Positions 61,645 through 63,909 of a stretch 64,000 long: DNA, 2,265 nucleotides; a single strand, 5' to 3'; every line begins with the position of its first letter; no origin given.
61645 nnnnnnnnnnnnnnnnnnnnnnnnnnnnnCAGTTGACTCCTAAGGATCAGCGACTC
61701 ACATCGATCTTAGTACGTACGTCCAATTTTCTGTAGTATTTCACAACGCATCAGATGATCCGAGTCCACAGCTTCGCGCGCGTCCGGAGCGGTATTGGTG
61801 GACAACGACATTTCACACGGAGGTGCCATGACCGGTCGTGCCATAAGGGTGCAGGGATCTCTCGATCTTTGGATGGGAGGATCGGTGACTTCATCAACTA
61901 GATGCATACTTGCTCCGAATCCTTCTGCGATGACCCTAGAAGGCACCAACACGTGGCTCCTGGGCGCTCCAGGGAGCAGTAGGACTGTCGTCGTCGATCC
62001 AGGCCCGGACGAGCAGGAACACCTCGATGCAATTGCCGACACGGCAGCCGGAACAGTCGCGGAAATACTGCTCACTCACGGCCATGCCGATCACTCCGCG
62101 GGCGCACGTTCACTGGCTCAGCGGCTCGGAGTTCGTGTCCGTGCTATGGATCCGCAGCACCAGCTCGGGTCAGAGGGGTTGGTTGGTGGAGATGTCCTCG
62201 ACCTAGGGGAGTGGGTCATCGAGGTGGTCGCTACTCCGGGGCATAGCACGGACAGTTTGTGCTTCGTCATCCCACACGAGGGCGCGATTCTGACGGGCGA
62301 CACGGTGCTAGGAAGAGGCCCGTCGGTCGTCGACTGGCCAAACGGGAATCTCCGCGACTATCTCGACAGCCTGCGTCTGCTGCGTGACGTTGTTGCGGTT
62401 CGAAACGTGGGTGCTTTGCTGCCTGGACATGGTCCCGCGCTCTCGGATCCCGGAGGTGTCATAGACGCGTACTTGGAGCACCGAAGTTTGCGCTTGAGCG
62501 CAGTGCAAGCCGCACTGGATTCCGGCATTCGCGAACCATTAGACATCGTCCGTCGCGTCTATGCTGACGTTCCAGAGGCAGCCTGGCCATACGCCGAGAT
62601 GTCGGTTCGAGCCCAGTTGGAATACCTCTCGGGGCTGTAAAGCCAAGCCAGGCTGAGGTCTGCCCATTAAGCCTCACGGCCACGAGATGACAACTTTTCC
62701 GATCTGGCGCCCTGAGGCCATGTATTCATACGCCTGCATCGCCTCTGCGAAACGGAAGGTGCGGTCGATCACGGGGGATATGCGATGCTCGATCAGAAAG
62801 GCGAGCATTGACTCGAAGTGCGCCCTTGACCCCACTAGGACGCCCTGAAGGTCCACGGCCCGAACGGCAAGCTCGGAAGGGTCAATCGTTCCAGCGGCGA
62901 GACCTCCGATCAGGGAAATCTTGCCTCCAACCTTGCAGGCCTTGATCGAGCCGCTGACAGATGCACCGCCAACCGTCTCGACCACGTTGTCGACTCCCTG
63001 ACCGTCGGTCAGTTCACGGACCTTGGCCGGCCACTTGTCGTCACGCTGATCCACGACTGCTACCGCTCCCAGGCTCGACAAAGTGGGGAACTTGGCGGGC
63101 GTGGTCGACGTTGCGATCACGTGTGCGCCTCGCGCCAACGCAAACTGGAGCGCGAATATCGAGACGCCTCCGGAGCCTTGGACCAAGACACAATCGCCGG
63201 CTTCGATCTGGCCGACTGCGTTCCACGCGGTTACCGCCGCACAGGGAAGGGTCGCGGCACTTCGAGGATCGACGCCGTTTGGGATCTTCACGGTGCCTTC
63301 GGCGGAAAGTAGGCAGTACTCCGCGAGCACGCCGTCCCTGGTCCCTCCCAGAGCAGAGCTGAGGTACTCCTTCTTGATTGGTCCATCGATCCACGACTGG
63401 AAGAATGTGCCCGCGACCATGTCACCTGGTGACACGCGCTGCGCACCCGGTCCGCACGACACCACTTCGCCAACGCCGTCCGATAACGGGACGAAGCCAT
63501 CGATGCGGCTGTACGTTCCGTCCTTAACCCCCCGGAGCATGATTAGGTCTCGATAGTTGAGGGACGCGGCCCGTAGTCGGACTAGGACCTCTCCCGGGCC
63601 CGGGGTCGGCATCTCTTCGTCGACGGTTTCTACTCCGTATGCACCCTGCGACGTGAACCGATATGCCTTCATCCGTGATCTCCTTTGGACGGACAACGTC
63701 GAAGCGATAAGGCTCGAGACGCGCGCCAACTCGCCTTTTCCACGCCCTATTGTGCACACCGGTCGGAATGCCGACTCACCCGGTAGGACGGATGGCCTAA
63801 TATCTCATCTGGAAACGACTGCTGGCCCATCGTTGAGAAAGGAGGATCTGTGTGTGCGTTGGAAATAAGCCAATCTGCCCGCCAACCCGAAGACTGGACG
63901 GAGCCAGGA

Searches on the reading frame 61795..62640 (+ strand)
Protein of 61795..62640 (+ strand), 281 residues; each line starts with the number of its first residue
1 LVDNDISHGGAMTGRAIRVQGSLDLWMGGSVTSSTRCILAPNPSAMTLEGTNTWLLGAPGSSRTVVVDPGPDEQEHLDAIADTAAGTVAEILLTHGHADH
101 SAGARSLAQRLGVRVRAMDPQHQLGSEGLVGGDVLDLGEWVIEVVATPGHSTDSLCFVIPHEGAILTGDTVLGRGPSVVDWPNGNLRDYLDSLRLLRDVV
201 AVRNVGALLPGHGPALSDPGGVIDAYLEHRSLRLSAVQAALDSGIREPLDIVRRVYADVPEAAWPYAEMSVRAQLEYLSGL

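Call 29: search_protein_families(library=pfam, proteins=[window:61795-62640:+], max_evalue=0.001)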
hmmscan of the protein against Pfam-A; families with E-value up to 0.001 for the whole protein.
window:61795-62640:+ (281 aa): 3 families
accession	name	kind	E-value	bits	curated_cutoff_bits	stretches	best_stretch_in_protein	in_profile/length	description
PF00753.33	Lactamase_B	-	3.6e-20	73.2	22.7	1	48-198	3-186/196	Metallo-beta-lactamase superfamily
PF17778.7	BLACT_WH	-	6.5e-06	26.5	22.8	1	249-278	3-32/46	Beta-lactamase associated winged helix domain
PF12706.13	Lactamase_B_2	-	8.4e-06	25.9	27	1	63-110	1-53/200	Beta-lactamase superfamily domain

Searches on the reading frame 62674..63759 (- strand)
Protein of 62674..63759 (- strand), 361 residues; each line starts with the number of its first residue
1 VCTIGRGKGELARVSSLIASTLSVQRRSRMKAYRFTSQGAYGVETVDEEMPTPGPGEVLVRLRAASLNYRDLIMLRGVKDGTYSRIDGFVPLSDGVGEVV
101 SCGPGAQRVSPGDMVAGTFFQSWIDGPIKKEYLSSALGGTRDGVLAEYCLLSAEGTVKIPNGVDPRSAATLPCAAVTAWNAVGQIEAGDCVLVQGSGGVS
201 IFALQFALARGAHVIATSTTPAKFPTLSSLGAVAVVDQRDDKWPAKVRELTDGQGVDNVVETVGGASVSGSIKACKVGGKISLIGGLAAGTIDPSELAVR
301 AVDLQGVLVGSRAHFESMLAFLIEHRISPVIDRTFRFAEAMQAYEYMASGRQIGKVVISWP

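Call 29: search_protein_families(library=pfam, proteins=[window:62674-63759:-], max_evalue=0.001)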
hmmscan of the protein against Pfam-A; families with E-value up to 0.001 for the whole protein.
window:62674-63759:- (361 aa): 3 families
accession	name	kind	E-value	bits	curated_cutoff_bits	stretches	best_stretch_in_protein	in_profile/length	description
PF00107.32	ADH_zinc_N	-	2.7e-25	89.2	31.8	1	198-322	1-127/129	Zinc-binding dehydrogenase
PF13602.12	ADH_zinc_N_2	-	2.3e-20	74.3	27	1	230-358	1-134/134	Zinc-binding dehydrogenase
PF08240.17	ADH_N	-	7.4e-15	55.5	23.5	1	54-160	1-103/104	Alcohol dehydrogenase GroES-like domain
